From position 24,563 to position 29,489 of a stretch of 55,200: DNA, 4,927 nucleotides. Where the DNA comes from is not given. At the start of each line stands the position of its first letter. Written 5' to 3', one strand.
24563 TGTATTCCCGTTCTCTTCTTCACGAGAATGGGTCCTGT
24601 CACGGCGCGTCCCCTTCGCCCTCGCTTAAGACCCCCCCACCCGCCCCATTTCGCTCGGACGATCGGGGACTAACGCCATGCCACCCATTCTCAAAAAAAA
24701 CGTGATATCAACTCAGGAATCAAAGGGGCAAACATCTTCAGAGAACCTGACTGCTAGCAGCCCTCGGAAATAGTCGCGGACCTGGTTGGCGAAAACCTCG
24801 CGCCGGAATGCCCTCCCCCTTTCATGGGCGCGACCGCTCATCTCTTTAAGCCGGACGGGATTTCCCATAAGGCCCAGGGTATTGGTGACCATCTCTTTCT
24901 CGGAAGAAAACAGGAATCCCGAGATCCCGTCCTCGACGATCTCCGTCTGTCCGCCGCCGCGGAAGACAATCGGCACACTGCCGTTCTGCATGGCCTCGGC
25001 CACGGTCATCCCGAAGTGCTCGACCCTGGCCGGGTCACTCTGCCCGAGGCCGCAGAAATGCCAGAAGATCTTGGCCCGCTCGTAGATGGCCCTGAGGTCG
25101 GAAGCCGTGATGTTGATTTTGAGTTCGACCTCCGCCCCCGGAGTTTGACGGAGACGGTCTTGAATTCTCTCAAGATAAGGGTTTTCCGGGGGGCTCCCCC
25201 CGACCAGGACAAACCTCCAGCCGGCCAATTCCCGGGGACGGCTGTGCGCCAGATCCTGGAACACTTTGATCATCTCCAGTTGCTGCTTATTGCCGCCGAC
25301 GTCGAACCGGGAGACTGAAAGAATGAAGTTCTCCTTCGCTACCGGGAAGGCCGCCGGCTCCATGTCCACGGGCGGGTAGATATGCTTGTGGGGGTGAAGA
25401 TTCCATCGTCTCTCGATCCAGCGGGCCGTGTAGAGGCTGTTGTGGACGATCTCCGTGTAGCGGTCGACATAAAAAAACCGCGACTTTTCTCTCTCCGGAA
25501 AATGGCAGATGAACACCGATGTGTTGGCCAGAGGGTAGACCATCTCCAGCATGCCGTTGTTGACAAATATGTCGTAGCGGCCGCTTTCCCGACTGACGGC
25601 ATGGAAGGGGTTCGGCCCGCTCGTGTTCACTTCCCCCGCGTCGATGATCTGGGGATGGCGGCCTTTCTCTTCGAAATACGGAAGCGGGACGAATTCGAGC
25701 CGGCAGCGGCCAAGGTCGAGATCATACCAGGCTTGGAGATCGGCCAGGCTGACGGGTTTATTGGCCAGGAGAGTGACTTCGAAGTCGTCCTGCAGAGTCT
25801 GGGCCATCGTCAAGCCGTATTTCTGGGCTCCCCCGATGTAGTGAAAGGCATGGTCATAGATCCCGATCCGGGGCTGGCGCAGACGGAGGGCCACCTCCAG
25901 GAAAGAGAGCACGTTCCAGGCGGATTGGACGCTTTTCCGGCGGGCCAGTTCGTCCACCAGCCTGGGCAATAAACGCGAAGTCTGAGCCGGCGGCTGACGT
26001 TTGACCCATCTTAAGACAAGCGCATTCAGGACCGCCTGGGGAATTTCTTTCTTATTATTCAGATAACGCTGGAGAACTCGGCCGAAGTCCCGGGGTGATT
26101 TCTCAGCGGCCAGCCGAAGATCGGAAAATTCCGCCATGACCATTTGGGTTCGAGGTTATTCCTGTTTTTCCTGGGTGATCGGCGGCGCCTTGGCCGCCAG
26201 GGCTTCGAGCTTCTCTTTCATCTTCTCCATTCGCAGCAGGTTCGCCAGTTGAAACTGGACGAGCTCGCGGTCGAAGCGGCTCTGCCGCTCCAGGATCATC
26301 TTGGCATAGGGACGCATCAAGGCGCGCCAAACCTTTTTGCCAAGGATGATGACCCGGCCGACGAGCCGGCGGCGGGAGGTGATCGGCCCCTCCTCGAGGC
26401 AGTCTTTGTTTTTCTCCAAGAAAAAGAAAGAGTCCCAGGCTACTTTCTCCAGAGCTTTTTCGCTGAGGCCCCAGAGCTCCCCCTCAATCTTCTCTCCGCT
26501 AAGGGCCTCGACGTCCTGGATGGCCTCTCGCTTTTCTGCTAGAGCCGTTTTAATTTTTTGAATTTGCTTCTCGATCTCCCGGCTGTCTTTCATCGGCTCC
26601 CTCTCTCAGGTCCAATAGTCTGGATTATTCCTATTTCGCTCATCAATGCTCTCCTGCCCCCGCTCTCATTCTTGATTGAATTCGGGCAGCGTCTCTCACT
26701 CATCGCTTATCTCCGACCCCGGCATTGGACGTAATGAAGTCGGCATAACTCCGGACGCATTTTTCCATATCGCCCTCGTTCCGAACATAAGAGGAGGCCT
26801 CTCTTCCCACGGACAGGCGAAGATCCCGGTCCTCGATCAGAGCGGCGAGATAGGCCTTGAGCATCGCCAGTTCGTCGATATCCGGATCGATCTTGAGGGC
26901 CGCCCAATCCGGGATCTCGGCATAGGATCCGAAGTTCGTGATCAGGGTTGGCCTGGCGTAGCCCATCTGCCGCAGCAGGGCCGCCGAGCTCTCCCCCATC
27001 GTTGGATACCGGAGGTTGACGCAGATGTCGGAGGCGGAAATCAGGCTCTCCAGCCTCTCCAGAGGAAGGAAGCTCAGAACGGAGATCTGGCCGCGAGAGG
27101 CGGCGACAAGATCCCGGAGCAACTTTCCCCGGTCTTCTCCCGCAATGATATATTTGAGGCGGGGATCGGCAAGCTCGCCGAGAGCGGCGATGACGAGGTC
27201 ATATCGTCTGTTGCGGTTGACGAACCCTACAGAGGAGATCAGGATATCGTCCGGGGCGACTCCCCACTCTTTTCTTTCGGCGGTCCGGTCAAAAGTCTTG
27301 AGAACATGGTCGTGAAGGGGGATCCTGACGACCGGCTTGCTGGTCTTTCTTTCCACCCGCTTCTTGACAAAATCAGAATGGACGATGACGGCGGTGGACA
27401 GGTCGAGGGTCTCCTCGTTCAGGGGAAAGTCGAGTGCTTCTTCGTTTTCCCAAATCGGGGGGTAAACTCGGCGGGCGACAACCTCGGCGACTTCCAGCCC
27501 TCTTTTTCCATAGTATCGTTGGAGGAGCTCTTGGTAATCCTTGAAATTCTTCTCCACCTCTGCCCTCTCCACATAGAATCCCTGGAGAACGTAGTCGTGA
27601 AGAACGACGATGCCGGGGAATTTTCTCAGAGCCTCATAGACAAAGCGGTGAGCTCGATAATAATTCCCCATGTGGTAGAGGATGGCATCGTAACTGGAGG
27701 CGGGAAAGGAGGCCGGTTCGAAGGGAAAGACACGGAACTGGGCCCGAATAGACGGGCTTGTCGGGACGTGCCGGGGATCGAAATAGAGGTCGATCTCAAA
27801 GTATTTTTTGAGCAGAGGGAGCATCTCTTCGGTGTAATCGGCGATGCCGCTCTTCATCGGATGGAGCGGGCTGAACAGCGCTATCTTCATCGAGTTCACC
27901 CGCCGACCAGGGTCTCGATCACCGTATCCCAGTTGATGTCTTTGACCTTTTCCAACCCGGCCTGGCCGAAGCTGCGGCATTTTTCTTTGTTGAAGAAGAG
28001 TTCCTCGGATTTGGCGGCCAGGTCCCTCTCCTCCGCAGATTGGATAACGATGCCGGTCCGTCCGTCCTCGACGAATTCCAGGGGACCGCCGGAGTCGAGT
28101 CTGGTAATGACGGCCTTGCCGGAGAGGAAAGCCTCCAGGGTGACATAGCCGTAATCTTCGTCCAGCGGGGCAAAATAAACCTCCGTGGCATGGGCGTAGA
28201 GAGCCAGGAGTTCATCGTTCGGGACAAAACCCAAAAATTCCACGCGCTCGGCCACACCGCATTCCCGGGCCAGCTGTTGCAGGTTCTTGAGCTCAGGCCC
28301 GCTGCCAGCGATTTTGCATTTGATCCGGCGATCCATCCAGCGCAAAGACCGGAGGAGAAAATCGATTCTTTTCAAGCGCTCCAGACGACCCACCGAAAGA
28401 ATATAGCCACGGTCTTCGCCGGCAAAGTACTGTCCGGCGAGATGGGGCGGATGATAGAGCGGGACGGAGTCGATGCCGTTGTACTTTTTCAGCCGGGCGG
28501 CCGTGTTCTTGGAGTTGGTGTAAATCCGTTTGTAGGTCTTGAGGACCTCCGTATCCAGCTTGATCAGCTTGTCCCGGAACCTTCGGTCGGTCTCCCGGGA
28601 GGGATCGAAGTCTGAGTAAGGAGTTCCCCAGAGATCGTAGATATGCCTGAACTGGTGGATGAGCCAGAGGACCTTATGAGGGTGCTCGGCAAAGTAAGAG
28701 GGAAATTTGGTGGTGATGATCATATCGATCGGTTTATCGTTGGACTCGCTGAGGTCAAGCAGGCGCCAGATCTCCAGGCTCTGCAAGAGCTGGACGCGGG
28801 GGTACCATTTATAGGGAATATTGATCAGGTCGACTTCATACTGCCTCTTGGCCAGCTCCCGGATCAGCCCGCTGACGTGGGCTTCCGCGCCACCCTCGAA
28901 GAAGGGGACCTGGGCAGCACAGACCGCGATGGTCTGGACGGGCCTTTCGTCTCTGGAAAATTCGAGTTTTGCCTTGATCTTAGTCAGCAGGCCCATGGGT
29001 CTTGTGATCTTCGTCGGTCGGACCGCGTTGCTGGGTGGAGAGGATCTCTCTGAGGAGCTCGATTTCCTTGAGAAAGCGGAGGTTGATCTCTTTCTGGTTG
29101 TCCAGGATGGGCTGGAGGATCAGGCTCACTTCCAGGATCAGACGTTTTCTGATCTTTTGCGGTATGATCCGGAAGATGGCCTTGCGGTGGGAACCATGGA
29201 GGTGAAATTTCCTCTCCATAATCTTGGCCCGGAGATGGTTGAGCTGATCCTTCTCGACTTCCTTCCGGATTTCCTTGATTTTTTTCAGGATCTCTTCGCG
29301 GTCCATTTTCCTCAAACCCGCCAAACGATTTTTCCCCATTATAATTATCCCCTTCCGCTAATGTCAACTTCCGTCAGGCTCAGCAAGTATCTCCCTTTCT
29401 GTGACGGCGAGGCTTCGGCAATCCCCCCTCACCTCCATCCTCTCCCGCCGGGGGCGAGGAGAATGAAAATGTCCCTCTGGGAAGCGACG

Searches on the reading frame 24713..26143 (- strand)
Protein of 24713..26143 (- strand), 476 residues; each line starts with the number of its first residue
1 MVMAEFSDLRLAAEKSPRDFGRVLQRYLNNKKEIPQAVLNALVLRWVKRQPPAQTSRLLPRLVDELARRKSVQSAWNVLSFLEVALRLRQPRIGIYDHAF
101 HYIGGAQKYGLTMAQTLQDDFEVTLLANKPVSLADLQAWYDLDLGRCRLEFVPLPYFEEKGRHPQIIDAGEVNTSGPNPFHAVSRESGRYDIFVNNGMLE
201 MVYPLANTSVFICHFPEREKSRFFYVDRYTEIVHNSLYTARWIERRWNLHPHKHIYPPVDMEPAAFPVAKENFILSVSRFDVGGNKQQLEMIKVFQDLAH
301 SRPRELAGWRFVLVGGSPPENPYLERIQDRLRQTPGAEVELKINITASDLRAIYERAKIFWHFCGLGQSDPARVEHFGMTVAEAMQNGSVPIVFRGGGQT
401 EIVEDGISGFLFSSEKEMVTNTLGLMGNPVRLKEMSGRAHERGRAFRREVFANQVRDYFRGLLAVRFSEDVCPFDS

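Call 3: search_protein_families(library=pfam, proteins=[window:24713-26143:-], max_evalue=0.01)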
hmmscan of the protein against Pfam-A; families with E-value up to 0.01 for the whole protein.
window:24713-26143:- (476 aa): 3 families
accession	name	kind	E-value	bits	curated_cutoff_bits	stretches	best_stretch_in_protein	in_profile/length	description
PF00534.26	Glycos_transf_1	-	2.2e-16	60.3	26.4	1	269-415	13-143/172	Glycosyl transferases group 1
PF13692.12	Glyco_trans_1_4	-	1.3e-12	48.6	27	1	273-426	3-140/142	Glycosyl transferases group 1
PF13524.12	Glyco_trans_1_2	-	0.0029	18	25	0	304-443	10-129/144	Glycosyl transferase-like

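Call 12: search_protein_families(library=ncbifam, proteins=[window:24713-26143:-], max_evalue=0.01)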
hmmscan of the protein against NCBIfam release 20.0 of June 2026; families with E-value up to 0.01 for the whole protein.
window:24713-26143:- (476 aa): 14 families
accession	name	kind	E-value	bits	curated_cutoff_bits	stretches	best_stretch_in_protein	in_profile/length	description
TIGR03999.1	thiol_BshA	equivalog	4e-08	32.6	273.7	1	270-462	198-373/375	N-acetyl-alpha-D-glucosaminyl L-malate synthase BshA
NF001901.0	PRK00654.1-5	equivalog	5.1e-06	25.2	649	1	371-443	397-474/502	glycogen synthase GlgA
TIGR03088.1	stp2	hypoth_equivalog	1.6e-05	24.1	409.05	1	259-453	182-361/374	TIGR03088 family PEP-CTERM/XrtA system glycosyltransferase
NF041139.1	TreT_Thcocales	equivalog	2.6e-05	23.2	775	1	375-444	324-393/412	trehalose synthase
TIGR02470.1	sucr_synth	equivalog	5e-05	21.6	810.4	1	370-414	649-693/784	sucrose synthase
NF038295.1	EPS_HpsP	equivalog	5.3e-05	22.4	550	1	272-425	208-348/388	hormogonium polysaccharide biosynthesis glycosyltransferase HpsP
NF041876.1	EPS_EpsE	equivalog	7.2e-05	22.2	400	1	337-442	276-375/389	exopolysaccharide biosynthesis GT4 family glycosyltransferase EpsE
NF001904.0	PRK00654.2-3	equivalog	0.00011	21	577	1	327-418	344-425/475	glycogen synthase GlgA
NF049988.1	MGlcDAGSynMgs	equivalog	0.00013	21.5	400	1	285-463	225-388/398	alpha-monoglucosyldiacylglycerol synthase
NF041879.1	EPS_EpsH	equivalog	0.00017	20.4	800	1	373-470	321-424/431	exopolysaccharide biosynthesis glycosyltransferase EpsH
TIGR02095.1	glgA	subfamily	0.00044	19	328.45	1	371-416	375-427/477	glycogen/starch synthase, ADP-glucose type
NF038229.1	Glyco4_Geo_Pelo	equivalog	0.00064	18.8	400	1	286-439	174-311/338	GPMC system family 4 glycosyltransferase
NF010698.0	PRK14098.1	equivalog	0.0012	17.5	754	1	371-413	388-434/489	starch synthase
TIGR03449.1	mycothiol_MshA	equivalog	0.0056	15.6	462.5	1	371-460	310-401/406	D-inositol-3-phosphate glycosyltransferase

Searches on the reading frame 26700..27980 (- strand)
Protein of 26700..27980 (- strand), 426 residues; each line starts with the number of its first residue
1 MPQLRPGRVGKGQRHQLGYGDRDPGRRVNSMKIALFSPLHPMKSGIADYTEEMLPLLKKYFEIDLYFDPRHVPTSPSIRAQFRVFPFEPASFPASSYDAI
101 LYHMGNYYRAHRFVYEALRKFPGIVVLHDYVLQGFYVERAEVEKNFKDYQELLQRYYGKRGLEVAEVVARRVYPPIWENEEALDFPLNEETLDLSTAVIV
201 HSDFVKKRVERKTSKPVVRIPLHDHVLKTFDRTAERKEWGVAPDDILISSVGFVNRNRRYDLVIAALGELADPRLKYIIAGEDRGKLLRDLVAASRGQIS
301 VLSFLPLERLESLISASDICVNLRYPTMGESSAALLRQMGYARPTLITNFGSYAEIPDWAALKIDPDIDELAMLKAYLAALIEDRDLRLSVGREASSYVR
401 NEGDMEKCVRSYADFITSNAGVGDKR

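Call 3: search_protein_families(library=pfam, proteins=[window:26700-27980:-], max_evalue=0.01)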
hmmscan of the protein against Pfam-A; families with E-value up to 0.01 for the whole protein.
window:26700-27980:- (426 aa): 1 family
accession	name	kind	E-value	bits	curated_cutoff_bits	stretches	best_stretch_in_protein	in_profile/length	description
PF00534.26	Glycos_transf_1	-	4.6e-07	30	26.4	1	231-395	1-169/172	Glycosyl transferases group 1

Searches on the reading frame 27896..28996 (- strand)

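Call 4: search_protein_families(library=pfam, proteins=[window:27896-28996:-], max_evalue=0.01)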
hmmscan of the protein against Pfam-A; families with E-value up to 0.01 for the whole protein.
window:27896-28996:- (366 aa): 4 families
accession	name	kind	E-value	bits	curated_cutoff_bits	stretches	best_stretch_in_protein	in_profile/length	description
PF00534.26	Glycos_transf_1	-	1.6e-29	103.1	26.4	1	193-347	12-169/172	Glycosyl transferases group 1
PF13692.12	Glyco_trans_1_4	-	2.3e-22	80.2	27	1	198-333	3-139/142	Glycosyl transferases group 1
PF13439.12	Glyco_transf_4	-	3.8e-05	24.2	28.5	1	35-177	2-156/170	Glycosyltransferase Family 4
PF13524.12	Glyco_trans_1_2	-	0.0011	19.3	25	1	213-363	4-142/144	Glycosyl transferase-like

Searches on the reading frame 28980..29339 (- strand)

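Call 4: search_protein_families(library=pfam, proteins=[window:28980-29339:-], max_evalue=0.01)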
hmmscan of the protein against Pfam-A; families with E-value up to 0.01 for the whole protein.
window:28980-29339:- (119 aa): 1 family
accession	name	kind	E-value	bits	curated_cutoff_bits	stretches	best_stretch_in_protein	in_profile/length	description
PF25294.1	RENR_N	-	0.0067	16.6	39.4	1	23-103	100-185/256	Renin receptor N-terminal domain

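Call 12: search_protein_families(library=ncbifam, proteins=[window:28980-29339:-], max_evalue=0.01)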
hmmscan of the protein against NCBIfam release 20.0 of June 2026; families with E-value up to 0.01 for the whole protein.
window:28980-29339:- (119 aa): 0 families

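Call 103: search_protein_families(library=padloc, proteins=[window:28980-29306:-], max_evalue=0.001)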
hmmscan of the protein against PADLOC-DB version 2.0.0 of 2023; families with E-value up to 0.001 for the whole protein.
window:28980-29306:- (108 aa): 0 families
